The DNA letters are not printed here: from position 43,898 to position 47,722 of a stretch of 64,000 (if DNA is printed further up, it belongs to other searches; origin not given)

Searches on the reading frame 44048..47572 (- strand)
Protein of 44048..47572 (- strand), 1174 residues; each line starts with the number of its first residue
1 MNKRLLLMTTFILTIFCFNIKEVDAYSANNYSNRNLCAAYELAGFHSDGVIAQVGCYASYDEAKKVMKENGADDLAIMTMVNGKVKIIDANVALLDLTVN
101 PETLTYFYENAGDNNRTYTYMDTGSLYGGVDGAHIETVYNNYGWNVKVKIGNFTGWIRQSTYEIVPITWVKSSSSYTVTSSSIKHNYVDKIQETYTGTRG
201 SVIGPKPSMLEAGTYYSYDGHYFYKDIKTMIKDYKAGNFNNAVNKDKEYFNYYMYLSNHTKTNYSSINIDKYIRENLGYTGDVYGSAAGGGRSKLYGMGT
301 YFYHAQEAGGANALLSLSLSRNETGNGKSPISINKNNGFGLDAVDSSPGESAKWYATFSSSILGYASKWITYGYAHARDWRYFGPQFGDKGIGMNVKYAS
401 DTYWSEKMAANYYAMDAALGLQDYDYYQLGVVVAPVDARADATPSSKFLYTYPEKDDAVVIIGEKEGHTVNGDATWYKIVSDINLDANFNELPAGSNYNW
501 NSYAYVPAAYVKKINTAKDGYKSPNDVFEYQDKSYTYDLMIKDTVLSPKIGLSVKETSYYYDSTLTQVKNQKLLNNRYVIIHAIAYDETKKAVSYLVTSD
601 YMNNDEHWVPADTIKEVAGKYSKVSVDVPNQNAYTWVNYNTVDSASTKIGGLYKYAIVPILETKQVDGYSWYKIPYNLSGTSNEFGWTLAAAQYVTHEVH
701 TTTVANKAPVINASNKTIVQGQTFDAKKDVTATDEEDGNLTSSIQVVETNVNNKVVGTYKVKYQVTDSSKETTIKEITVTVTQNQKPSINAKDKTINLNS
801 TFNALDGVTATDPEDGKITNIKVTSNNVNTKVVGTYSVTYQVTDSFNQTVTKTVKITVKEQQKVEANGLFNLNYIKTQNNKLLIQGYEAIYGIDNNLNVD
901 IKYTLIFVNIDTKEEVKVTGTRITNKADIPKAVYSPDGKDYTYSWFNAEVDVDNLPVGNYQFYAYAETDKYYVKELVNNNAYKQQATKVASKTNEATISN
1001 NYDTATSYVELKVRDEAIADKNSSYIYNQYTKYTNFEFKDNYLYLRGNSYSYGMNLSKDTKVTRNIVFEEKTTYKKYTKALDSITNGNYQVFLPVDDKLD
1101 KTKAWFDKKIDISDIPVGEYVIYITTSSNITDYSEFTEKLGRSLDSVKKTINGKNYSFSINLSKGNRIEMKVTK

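Call 69: search_protein_families(library=pfam, proteins=[window:44048-47572:-], max_evalue=0.01)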
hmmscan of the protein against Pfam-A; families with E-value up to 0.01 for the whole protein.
window:44048-47572:- (1174 aa): 3 families
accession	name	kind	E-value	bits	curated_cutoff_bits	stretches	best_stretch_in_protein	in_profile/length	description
PF16403.11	Bact_surface_Ig-like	-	1.5e-15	57.4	27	2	792-858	7-71/71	Bacterial surface protein, Ig-like domain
PF01832.25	Glucosaminidase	-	9.2e-07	30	30.2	1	301-414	3-120/123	Mannosyl-glycoprotein endo-beta-N-acetylglucosaminidase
PF17963.7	Big_9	-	0.00023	22.4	23.6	0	784-857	16-89/89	Bacterial Ig domain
